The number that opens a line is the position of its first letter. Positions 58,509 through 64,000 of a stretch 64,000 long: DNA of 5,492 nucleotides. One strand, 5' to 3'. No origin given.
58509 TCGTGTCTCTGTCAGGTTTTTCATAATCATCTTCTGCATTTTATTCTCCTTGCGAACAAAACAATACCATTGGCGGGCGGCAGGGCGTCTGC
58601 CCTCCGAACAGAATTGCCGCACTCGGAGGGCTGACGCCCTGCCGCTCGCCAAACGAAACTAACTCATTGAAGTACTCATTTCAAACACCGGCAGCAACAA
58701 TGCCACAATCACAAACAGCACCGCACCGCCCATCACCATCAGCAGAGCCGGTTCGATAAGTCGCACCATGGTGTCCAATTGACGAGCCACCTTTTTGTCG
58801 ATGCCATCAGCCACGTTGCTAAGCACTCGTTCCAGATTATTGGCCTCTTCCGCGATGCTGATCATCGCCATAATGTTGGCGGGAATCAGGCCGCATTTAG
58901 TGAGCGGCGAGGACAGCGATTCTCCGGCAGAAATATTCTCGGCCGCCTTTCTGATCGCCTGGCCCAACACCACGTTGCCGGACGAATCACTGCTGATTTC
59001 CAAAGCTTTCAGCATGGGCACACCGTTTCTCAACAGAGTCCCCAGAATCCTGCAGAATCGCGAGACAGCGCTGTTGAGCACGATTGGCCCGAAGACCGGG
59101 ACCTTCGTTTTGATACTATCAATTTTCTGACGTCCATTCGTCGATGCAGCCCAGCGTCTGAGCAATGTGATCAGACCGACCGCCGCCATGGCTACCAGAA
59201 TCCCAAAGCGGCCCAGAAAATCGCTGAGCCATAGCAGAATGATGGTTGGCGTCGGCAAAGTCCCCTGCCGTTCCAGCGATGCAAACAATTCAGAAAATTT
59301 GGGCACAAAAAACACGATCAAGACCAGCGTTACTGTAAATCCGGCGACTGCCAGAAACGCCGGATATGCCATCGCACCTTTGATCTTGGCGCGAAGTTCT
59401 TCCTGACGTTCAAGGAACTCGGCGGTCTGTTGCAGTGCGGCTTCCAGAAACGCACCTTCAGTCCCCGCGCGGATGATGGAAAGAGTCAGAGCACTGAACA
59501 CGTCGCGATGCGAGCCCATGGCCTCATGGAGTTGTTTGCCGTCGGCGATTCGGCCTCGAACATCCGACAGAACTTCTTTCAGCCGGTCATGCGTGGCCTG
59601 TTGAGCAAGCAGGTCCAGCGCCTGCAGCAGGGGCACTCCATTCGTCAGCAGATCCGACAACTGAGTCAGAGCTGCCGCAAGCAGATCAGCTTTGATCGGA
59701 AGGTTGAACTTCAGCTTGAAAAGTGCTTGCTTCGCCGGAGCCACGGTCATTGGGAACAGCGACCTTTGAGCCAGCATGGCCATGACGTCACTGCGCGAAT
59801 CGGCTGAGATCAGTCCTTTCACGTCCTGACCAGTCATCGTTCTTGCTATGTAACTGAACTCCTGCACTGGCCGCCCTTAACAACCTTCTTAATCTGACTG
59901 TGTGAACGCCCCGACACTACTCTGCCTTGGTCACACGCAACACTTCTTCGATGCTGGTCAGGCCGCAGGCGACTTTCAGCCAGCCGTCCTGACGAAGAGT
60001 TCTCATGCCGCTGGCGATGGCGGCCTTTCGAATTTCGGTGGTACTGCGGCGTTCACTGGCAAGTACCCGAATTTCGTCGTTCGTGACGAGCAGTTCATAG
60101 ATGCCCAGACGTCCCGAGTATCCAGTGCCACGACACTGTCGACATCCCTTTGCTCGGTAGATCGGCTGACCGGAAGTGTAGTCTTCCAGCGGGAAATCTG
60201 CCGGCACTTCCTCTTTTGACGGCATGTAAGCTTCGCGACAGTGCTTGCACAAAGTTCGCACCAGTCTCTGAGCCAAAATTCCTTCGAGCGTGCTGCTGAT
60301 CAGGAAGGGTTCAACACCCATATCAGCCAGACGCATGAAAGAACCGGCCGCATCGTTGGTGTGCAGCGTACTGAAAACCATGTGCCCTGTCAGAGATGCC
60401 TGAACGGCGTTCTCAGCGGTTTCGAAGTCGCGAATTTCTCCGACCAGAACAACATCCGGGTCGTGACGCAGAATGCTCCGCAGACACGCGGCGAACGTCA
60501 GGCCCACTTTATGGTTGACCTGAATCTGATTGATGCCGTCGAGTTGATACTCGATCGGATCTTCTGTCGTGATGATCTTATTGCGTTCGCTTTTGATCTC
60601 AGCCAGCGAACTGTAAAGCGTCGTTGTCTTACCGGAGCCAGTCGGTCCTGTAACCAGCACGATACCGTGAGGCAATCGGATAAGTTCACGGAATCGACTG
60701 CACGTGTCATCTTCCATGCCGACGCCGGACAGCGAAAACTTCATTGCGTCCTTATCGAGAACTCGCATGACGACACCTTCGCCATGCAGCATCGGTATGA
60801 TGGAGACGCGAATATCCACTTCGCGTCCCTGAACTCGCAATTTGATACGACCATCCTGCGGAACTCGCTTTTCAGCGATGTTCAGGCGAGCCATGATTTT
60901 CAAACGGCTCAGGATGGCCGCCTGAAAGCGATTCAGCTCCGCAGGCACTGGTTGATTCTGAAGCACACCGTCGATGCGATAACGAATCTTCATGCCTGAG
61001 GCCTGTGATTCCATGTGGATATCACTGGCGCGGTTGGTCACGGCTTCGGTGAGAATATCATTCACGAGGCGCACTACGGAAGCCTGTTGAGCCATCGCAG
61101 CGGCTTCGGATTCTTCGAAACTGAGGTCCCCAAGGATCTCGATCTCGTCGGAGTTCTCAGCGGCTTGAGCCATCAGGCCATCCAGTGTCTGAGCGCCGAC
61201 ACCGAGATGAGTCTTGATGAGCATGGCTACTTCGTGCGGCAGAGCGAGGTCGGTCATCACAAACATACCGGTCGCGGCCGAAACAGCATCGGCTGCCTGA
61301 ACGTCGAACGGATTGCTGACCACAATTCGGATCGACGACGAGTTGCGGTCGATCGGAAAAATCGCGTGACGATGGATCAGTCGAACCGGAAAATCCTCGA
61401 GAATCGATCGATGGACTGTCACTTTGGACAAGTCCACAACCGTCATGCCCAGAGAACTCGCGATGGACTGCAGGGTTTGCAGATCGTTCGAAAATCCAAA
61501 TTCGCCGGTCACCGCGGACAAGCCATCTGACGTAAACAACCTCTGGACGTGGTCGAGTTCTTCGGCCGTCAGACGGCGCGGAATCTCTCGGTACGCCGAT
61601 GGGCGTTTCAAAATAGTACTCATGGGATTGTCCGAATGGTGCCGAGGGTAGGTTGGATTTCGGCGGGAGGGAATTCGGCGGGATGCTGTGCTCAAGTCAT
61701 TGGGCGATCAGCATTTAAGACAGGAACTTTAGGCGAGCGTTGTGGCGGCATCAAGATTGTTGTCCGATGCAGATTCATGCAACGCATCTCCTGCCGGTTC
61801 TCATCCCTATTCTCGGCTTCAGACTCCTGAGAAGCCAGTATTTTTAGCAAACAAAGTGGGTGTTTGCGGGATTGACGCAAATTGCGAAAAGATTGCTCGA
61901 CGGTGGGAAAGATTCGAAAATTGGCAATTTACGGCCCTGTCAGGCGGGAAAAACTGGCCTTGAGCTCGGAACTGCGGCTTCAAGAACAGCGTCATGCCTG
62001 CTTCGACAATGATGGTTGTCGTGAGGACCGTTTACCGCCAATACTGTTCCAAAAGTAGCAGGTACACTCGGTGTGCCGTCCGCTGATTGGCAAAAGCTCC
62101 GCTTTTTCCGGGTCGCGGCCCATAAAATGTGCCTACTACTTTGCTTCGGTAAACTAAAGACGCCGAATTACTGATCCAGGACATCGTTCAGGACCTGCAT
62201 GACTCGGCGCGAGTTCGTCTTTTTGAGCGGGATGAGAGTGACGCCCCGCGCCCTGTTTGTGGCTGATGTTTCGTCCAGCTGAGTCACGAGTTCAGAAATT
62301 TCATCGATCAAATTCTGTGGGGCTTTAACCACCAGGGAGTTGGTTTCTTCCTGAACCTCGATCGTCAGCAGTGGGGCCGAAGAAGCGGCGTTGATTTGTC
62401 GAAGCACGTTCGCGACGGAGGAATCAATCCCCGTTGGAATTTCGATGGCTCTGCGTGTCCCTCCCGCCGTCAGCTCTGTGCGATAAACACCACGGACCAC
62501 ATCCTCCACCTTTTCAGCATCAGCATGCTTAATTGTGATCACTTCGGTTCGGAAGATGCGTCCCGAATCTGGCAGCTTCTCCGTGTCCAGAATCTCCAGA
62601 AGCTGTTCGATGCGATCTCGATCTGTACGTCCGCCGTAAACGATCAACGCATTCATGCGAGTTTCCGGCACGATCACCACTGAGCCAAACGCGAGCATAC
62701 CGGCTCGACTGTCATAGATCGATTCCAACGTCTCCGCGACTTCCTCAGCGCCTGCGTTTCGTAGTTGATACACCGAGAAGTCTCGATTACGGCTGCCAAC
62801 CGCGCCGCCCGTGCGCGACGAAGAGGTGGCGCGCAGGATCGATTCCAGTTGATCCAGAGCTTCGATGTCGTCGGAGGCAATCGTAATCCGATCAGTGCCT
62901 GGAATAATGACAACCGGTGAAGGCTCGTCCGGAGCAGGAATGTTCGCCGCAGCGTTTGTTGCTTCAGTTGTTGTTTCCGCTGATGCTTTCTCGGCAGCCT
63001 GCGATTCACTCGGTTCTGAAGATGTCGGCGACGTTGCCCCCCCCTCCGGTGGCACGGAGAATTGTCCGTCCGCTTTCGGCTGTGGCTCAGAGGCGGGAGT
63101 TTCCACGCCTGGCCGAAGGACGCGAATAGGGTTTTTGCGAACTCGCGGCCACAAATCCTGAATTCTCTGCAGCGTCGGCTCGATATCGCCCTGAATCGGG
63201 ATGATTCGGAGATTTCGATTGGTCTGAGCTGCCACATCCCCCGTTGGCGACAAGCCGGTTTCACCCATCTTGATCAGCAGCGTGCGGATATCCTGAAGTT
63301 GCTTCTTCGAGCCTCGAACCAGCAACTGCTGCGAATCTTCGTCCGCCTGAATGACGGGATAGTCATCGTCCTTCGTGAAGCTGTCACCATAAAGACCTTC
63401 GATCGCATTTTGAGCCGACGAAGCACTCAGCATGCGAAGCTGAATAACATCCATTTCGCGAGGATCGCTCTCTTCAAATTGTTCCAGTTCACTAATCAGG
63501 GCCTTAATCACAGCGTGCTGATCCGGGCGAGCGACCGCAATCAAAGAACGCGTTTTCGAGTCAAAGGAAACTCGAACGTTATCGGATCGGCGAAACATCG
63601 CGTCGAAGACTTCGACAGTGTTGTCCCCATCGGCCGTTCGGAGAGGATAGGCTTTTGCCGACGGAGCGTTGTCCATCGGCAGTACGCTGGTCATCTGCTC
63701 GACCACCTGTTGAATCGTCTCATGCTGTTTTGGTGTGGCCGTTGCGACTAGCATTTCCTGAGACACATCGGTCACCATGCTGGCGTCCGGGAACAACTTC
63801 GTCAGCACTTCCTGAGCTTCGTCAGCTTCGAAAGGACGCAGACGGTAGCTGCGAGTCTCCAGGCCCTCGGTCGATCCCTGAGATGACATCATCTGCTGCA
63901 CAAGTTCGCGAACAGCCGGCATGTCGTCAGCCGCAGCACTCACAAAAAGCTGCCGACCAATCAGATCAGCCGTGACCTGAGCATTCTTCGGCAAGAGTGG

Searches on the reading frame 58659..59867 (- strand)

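Call 60: search_protein_families(library=pfam, proteins=[window:58659-59867:-], max_evalue=0.001)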
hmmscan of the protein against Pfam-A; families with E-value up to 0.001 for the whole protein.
window:58659-59867:- (402 aa): 1 family
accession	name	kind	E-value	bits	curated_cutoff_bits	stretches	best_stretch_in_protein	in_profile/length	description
PF00482.28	T2SSF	-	3.6e-55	185.7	25.2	2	67-189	2-125/125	Type II secretion system (T2SS), protein F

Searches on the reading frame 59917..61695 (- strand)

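Call 60: search_protein_families(library=pfam, proteins=[window:59917-61695:-], max_evalue=0.001)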
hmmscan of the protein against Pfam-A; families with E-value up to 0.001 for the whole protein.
window:59917-61695:- (592 aa): 3 families
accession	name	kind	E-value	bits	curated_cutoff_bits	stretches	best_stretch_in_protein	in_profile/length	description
PF00437.27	T2SSE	-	5.2e-137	456.9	24.9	1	202-587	3-370/370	Type II/IV secretion system protein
PF05157.20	MshEN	-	6.9e-10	39.2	23.1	1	82-160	1-80/90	MshEN domain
PF25199.1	nSTAND_NTPase5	-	0.0004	20.7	34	1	342-388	40-87/145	Novel STAND NTPase 5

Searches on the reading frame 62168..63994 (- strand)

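Call 60: search_protein_families(library=pfam, proteins=[window:62168-63994:-], max_evalue=0.001)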
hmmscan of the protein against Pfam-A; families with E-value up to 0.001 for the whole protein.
window:62168-63994:- (608 aa): 1 family
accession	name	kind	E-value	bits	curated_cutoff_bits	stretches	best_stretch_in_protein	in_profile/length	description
PF03958.22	Secretin_N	-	1.8e-49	166.3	28.2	5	407-472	2-66/69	Bacterial type II/III secretion system short domain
